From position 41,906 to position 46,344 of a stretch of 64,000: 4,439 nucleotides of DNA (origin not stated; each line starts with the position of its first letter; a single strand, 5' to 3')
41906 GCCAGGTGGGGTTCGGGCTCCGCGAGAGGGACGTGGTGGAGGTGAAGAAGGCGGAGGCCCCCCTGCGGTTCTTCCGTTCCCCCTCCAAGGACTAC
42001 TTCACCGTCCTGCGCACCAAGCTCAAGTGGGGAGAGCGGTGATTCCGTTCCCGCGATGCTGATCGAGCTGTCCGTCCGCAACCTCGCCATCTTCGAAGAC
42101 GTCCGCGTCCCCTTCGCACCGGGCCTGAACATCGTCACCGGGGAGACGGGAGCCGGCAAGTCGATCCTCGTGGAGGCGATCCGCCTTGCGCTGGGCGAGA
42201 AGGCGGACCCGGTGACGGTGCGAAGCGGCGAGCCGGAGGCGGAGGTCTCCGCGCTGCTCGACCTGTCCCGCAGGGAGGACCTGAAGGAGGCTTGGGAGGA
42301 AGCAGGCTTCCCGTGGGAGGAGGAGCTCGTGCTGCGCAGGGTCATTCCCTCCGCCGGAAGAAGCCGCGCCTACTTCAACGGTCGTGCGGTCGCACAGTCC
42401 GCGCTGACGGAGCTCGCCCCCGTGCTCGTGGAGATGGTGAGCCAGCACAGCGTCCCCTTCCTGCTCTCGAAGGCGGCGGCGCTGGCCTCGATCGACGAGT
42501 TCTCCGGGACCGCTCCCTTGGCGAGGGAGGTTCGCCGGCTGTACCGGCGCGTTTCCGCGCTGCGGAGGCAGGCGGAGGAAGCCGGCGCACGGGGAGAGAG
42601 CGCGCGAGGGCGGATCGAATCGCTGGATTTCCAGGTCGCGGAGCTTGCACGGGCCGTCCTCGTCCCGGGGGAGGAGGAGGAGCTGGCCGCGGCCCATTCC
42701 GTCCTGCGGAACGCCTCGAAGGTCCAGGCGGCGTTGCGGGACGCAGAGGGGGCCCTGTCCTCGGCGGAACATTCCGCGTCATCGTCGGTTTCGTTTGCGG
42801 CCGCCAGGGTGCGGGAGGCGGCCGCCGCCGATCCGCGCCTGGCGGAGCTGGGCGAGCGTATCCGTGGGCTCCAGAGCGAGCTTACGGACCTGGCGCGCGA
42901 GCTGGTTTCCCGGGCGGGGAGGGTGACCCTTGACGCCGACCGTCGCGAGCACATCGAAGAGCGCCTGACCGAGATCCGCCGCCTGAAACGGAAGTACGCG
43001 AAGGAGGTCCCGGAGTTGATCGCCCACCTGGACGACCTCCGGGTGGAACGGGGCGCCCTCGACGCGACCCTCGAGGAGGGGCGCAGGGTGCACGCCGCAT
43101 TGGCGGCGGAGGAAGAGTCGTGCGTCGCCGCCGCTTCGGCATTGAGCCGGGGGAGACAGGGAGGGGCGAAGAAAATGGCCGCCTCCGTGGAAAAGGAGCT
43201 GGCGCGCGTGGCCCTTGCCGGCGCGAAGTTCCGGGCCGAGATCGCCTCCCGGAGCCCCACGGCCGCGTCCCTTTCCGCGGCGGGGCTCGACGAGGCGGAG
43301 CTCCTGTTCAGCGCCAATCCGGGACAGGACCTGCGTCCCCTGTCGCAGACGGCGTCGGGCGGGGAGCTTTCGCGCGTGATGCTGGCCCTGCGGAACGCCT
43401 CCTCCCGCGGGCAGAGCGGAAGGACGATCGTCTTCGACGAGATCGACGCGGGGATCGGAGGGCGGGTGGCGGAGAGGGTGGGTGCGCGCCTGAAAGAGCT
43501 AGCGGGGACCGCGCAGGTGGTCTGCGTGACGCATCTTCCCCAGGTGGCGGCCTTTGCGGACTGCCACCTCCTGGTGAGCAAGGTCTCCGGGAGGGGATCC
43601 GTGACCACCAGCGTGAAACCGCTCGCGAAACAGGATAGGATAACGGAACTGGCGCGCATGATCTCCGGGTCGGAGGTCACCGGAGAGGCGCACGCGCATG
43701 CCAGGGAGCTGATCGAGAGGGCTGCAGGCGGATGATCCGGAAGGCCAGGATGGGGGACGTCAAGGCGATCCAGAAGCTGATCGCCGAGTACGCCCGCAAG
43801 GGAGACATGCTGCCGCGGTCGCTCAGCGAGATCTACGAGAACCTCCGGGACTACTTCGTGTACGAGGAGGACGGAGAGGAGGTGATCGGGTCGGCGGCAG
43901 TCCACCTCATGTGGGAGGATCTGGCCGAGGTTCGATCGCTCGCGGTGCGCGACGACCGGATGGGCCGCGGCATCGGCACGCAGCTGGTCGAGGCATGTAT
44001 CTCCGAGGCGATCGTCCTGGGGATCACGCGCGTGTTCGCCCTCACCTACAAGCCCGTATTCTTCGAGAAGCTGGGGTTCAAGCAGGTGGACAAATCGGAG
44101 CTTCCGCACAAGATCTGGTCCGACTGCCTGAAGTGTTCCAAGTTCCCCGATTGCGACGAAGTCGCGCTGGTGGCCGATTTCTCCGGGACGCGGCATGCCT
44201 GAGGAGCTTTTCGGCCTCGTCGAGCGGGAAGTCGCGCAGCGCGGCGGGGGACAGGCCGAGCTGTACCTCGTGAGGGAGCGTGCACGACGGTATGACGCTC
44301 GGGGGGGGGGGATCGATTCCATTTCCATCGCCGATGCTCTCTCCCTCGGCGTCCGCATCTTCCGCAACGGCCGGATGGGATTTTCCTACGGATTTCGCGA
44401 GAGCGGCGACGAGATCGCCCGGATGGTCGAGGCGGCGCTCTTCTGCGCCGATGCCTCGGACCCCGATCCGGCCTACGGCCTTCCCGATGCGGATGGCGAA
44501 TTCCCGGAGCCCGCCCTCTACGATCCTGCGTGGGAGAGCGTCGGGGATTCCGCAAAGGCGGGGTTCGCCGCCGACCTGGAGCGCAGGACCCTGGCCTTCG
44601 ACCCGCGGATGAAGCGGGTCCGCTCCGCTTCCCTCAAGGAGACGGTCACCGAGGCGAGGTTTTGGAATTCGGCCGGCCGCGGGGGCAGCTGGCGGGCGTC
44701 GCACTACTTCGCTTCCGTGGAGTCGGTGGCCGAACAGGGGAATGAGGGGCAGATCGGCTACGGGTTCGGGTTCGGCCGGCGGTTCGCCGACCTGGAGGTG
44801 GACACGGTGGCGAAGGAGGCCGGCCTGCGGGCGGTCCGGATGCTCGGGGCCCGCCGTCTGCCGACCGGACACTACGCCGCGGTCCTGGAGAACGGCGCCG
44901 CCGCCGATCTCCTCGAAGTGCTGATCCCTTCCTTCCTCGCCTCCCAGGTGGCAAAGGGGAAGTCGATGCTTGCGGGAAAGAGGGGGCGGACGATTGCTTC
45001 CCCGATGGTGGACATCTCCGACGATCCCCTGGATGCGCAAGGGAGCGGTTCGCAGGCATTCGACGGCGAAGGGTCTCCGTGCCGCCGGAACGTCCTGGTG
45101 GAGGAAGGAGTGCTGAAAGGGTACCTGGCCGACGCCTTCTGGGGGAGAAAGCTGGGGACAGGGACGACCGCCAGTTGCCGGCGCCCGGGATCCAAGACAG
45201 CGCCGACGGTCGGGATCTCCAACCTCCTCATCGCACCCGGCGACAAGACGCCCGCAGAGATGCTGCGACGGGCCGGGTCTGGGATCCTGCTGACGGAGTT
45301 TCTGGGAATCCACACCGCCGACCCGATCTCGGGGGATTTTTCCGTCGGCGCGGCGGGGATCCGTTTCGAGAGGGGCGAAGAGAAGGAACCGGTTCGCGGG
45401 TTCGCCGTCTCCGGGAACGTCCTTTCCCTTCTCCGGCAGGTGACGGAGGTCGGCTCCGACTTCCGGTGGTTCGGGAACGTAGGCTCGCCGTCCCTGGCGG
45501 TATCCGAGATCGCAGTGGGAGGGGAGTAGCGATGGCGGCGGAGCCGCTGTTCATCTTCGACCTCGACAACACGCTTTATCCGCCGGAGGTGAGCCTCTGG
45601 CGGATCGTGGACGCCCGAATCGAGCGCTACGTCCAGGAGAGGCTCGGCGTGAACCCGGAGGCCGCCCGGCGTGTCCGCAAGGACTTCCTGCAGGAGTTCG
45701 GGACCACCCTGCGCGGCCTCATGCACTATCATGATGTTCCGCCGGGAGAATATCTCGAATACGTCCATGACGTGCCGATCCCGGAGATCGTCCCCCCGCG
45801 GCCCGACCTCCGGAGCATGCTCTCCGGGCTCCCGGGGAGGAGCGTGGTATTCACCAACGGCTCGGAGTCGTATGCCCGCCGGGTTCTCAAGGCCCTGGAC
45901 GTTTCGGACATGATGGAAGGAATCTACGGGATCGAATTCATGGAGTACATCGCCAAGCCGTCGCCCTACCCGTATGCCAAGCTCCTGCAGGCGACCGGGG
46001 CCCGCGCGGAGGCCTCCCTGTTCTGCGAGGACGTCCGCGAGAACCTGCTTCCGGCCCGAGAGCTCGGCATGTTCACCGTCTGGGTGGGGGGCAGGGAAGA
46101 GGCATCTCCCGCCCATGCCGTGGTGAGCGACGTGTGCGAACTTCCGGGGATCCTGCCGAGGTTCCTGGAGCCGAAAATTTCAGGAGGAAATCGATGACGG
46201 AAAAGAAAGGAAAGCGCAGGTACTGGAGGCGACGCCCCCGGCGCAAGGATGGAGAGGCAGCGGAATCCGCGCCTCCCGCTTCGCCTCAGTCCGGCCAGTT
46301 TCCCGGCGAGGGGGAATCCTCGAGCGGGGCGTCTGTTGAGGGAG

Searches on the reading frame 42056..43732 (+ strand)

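Call 72: search_protein_families(library=ncbifam, proteins=[window:42056-43732:+], max_evalue=0.00001)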
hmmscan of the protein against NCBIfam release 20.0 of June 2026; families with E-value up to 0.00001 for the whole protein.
window:42056-43732:+ (559 aa): 12 families
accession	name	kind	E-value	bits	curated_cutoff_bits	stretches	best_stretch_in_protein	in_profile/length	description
TIGR00634.1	recN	equivalog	4.2e-138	461.8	407.85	1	1-554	1-562/563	DNA repair protein RecN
NF008121.0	PRK10869.1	equivalog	5.3e-107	358.6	418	1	1-553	1-551/553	DNA repair protein RecN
TIGR02169.1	SMC_prok_A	equivalog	4.2e-17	61.2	729.4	1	15-362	16-383/1165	chromosome segregation protein SMC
NF045487.1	ASRP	equivalog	8.7e-11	41.1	300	0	207-353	138-282/593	archaea-specific SMC-related protein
NF002244.0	PRK01156.1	equivalog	2.5e-10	39.1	847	1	5-46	6-47/895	DNA double-strand break repair ATPase Rad50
NF045780.1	TrlF_fam_ATP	equivalog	1.4e-09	37.2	350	1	12-51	299-338/944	TrlF family AAA-like ATPase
TIGR02168.1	SMC_prok_B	equivalog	1.5e-09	36.2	567.35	0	156-382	720-947/1181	chromosome segregation protein SMC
NF003034.1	PRK03918.1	equivalog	1.4e-08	33.2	700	0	4-46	5-47/878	DNA double-strand break repair ATPase Rad50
NF042955.1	Ppl_antiphage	equivalog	1.1e-07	30.2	1000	0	15-50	270-305/882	anti-phage protein Ppl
NF010680.0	PRK14079.1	equivalog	3.2e-07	29.7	386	1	5-69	6-74/349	recombination protein F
TIGR00618.1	sbcc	subfamily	4.2e-07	28.3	478.5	0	4-48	5-53/1043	exonuclease subunit SbcC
NF002572.0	PRK02224.1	equivalog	6.4e-06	24.7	1087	0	4-46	5-47/888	DNA double-strand break repair ATPase Rad50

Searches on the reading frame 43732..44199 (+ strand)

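Call 102: search_protein_families(library=pfam, proteins=[window:43732-44199:+], max_evalue=0.00001)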
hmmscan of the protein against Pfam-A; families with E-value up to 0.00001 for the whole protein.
window:43732-44199:+ (156 aa): 3 families
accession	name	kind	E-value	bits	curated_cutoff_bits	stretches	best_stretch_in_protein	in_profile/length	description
PF13508.13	Acetyltransf_7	-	1.7e-12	48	27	1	40-118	4-84/84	Acetyltransferase (GNAT) domain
PF00583.31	Acetyltransf_1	-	2.8e-12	47.4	20.7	1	37-116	31-116/116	Acetyltransferase (GNAT) family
PF13673.13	Acetyltransf_10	-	4.9e-07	30.2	23.6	1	32-122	23-113/128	Acetyltransferase (GNAT) domain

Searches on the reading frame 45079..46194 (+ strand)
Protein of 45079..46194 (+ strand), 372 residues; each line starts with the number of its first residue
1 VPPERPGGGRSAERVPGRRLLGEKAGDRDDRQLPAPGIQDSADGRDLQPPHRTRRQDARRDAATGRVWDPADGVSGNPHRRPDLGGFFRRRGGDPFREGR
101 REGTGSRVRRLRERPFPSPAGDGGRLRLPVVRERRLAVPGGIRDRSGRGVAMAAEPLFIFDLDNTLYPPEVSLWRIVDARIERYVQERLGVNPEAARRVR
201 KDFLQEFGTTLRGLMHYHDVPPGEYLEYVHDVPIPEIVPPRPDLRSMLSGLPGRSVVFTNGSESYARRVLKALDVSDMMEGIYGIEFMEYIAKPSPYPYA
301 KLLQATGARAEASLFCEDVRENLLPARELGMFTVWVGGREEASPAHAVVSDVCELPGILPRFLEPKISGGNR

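Call 102: search_protein_families(library=pfam, proteins=[window:45079-46194:+], max_evalue=0.00001)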
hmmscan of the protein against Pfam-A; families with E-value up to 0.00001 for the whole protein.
window:45079-46194:+ (372 aa): 2 families
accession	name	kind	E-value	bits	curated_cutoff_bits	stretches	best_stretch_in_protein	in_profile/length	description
PF00702.32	Hydrolase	-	6.8e-13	49.9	26.4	1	157-329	3-190/191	haloacid dehalogenase-like hydrolase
PF13419.12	HAD_2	-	4.9e-11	43.5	23.8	1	159-336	2-178/178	Haloacid dehalogenase-like hydrolase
